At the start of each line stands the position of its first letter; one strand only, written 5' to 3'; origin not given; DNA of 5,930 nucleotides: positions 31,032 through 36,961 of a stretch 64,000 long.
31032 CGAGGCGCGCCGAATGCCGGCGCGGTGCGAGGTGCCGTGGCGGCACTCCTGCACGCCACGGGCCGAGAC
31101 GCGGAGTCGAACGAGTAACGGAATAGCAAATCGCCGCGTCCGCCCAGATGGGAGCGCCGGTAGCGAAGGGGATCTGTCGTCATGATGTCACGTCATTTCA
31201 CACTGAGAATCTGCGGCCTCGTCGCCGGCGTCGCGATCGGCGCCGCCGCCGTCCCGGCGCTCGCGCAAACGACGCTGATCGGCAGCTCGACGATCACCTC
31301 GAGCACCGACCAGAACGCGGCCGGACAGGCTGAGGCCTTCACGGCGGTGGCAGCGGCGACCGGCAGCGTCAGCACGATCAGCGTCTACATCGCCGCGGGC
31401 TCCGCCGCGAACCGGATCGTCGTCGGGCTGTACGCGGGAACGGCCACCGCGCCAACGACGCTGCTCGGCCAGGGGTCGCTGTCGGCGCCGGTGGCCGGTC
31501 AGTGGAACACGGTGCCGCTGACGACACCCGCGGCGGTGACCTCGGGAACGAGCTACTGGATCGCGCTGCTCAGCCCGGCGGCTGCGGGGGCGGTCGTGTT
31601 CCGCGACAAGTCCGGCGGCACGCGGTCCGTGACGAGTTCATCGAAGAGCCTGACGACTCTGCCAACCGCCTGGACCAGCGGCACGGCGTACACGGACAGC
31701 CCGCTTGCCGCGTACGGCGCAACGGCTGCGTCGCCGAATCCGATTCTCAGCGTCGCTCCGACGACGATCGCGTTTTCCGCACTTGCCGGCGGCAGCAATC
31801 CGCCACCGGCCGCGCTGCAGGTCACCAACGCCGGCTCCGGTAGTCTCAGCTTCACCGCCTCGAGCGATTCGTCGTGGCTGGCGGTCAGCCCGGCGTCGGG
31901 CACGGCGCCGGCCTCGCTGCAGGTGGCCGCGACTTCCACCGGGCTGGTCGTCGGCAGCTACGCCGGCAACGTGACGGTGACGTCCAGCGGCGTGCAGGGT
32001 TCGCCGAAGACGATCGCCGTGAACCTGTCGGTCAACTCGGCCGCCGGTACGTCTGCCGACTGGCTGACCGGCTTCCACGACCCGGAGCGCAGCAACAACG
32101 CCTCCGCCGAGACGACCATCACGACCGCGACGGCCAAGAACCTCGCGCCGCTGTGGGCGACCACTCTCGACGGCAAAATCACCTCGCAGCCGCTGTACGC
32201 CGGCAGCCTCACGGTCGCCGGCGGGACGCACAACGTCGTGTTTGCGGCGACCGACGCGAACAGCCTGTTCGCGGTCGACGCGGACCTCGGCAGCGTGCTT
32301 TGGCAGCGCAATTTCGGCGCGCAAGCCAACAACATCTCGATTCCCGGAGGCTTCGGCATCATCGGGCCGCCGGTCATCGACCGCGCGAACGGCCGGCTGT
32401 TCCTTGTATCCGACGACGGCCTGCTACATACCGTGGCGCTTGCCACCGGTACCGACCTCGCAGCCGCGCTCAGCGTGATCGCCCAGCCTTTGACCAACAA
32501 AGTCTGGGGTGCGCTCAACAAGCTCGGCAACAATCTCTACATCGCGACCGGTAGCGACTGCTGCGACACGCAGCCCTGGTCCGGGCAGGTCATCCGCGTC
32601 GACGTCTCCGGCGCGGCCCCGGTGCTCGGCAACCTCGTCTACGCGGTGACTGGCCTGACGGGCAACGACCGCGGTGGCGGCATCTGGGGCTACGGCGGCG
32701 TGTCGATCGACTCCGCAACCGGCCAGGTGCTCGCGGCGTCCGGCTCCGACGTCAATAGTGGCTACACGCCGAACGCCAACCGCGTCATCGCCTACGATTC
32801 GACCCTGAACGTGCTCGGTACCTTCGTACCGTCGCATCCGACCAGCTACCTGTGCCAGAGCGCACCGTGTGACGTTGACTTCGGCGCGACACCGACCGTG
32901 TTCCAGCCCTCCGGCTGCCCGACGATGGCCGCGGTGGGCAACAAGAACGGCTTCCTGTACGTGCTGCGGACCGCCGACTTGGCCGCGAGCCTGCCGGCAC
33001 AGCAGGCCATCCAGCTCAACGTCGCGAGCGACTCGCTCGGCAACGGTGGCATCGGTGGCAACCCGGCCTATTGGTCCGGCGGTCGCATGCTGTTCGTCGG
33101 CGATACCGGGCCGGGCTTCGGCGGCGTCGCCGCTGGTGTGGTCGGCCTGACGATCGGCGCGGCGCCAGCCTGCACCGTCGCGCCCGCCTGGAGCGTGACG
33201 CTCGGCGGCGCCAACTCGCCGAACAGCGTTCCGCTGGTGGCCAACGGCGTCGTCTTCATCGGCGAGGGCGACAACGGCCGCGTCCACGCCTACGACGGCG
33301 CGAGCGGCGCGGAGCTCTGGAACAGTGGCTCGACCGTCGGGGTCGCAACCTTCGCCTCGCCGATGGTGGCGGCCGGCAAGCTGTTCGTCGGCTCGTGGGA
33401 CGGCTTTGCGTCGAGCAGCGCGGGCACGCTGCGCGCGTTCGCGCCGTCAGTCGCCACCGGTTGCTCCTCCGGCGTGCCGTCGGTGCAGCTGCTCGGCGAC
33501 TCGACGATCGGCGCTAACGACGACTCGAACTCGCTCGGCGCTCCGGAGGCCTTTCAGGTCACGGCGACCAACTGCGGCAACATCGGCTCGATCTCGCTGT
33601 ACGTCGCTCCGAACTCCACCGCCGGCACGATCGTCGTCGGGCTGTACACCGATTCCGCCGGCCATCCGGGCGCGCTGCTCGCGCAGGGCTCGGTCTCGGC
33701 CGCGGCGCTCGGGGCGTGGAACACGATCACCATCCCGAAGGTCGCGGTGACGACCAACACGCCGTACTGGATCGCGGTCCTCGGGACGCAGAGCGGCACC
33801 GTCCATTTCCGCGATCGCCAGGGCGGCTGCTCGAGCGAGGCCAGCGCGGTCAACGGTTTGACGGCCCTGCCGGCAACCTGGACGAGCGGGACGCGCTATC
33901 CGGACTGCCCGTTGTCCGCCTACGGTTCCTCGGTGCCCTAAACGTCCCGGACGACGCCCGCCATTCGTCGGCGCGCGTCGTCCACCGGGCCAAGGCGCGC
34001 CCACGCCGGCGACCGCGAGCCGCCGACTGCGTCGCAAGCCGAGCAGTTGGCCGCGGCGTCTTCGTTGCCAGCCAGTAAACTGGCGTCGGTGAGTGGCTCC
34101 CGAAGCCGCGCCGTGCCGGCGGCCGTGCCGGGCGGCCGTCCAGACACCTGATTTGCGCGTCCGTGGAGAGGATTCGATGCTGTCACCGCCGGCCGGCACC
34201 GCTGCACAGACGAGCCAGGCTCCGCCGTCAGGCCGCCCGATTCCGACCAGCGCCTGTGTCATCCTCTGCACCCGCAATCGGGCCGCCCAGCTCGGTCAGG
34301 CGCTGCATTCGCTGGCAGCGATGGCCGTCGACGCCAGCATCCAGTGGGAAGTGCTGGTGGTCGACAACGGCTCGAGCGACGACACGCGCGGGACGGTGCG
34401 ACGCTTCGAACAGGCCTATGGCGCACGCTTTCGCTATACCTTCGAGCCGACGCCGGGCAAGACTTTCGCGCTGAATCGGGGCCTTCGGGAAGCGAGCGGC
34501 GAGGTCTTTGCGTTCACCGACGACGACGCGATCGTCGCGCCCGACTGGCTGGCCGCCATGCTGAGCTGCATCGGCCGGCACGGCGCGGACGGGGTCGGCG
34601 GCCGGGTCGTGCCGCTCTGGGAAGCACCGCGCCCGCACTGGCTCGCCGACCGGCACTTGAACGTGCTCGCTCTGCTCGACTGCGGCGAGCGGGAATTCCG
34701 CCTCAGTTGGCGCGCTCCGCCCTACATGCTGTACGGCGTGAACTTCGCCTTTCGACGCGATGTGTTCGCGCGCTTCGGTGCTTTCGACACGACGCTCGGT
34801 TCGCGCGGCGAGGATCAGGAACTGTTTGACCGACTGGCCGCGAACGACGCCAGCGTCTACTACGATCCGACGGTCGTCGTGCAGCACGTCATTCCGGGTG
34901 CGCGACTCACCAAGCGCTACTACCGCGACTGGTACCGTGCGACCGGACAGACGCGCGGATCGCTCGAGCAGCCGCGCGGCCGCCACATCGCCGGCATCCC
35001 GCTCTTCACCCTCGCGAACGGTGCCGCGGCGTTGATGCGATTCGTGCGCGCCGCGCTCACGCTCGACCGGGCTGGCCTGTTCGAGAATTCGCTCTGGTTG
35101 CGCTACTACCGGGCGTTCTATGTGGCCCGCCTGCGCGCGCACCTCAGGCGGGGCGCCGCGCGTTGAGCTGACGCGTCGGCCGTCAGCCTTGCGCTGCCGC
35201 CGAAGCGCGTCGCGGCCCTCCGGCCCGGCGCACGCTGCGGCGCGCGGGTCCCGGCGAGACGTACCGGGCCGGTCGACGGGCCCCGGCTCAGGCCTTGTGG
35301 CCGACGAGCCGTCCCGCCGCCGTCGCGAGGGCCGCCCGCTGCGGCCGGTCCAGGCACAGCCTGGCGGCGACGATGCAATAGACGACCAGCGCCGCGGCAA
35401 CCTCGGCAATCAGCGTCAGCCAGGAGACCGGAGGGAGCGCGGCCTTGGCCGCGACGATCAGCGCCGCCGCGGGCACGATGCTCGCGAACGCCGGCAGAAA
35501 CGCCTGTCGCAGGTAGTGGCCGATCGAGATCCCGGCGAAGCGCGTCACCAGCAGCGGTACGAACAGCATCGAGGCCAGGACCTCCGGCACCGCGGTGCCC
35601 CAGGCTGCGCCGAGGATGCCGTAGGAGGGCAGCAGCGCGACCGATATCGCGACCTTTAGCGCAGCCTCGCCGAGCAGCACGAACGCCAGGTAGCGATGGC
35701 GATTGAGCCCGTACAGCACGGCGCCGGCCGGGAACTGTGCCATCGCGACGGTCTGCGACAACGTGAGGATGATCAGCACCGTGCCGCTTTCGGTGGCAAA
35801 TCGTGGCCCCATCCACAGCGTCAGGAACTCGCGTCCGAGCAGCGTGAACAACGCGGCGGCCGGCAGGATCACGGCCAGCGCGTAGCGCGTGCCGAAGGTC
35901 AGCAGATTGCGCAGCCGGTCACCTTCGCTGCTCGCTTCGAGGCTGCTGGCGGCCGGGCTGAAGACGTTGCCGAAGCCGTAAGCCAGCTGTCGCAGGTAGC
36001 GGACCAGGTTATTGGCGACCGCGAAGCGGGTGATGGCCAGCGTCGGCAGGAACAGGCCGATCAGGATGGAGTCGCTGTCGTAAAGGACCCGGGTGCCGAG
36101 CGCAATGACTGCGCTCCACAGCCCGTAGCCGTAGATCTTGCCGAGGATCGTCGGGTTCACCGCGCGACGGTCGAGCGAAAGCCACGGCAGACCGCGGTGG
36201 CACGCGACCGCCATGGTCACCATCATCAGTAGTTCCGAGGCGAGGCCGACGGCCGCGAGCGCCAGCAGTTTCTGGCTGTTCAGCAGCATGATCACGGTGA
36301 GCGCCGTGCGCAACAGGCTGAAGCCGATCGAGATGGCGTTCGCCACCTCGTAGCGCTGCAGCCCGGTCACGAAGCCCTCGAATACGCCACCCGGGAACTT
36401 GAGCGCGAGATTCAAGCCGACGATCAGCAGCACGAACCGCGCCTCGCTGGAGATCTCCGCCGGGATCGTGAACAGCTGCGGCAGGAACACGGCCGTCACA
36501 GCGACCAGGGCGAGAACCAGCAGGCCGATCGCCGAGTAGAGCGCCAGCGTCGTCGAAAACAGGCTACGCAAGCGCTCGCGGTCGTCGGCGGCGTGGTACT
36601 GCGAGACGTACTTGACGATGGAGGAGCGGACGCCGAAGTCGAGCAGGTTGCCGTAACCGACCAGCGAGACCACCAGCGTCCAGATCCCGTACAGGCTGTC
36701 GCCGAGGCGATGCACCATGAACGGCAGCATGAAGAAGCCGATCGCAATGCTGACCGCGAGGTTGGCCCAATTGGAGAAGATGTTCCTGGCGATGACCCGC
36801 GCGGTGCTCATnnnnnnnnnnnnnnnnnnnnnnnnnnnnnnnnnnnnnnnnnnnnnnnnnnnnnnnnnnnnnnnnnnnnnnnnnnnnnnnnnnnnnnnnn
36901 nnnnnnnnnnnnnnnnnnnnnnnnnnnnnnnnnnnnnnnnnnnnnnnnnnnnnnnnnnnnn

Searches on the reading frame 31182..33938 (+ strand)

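Call 7: search_protein_families(library=pfam, proteins=[window:31182-33938:+], max_evalue=0.001)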
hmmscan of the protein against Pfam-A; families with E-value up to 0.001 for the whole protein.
window:31182-33938:+ (919 aa): 5 families
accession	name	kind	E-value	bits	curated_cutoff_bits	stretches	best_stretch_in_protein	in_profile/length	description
PF13360.13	PQQ_2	-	1.4e-11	44.9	27.6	2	322-470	14-140/233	Outer membrane protein assembly factor BamB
PF19190.6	BACON_2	-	3.9e-10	39.9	25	1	189-272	2-87/94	Viral BACON domain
PF01011.28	PQQ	-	6.2e-08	32.2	26.7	0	308-423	14-134/595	Glucose/ethanol/alcohol dehydrogenase, beta-propeller domain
PF13570.13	Beta-prop_ACSF4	-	7.3e-08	32.6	133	0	308-598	26-290/329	Beta-alanine-activating enzyme, beta-propeller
PF13313.11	DUF4082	-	1.3e-07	32.2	28.4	0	793-874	21-97/143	Domain of unknown function (DUF4082)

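Call 13: search_protein_families(library=ncbifam, proteins=[window:31182-33938:+], max_evalue=0.001)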
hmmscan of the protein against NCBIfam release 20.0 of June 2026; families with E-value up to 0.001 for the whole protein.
window:31182-33938:+ (919 aa): 4 families
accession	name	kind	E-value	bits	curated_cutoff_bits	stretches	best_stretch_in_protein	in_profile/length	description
TIGR03075.1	PQQ_enz_alc_DH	subfamily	2.2e-09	36.5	480.05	1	665-716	46-96/530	PQQ-dependent dehydrogenase, methanol/ethanol family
NF041539.1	choice_anch_R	domain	2.1e-07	31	30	2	782-893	15-125/155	choice-of-anchor R domain-containing protein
TIGR04528.1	acido_non_PQQ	subfamily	5.3e-06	25.5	650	0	306-386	17-93/493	acido-empty-quinoprotein group A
NF008351.0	PRK11138.1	equivalog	1.2e-05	24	423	0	669-741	143-215/394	outer membrane protein assembly factor BamB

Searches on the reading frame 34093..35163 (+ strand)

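Call 8: search_protein_families(library=pfam, proteins=[window:34093-35163:+], max_evalue=0.001)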
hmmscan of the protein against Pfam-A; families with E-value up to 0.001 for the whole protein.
window:34093-35163:+ (357 aa): 5 families
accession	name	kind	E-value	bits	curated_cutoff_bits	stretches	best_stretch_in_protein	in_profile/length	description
PF00535.33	Glycos_transf_2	-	3.5e-27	95.8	23.3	1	55-226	1-165/168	Glycosyl transferase family 2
PF13641.12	Glyco_tranf_2_3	-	3.8e-18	66.8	27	1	55-268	4-214/230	Glycosyltransferase like family 2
PF10111.15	Glyco_tranf_2_2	-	1.7e-12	47.9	27.3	1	84-160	29-106/276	Glycosyltransferase like family 2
PF13506.12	Glyco_transf_21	-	8.4e-06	25.8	21.7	1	123-276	18-169/174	Glycosyl transferase family 21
PF13632.12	Glyco_trans_2_3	-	0.00062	20.1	27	1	141-283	4-139/198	Glycosyl transferase family group 2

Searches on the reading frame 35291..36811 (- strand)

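Call 8: search_protein_families(library=pfam, proteins=[window:35291-36811:-], max_evalue=0.001)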
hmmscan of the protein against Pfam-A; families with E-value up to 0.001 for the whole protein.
window:35291-36811:- (507 aa): 1 family
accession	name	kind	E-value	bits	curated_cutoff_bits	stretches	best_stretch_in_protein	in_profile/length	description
PF01554.23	MatE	-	6.5e-09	36.1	24.9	1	24-173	11-160/161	MatE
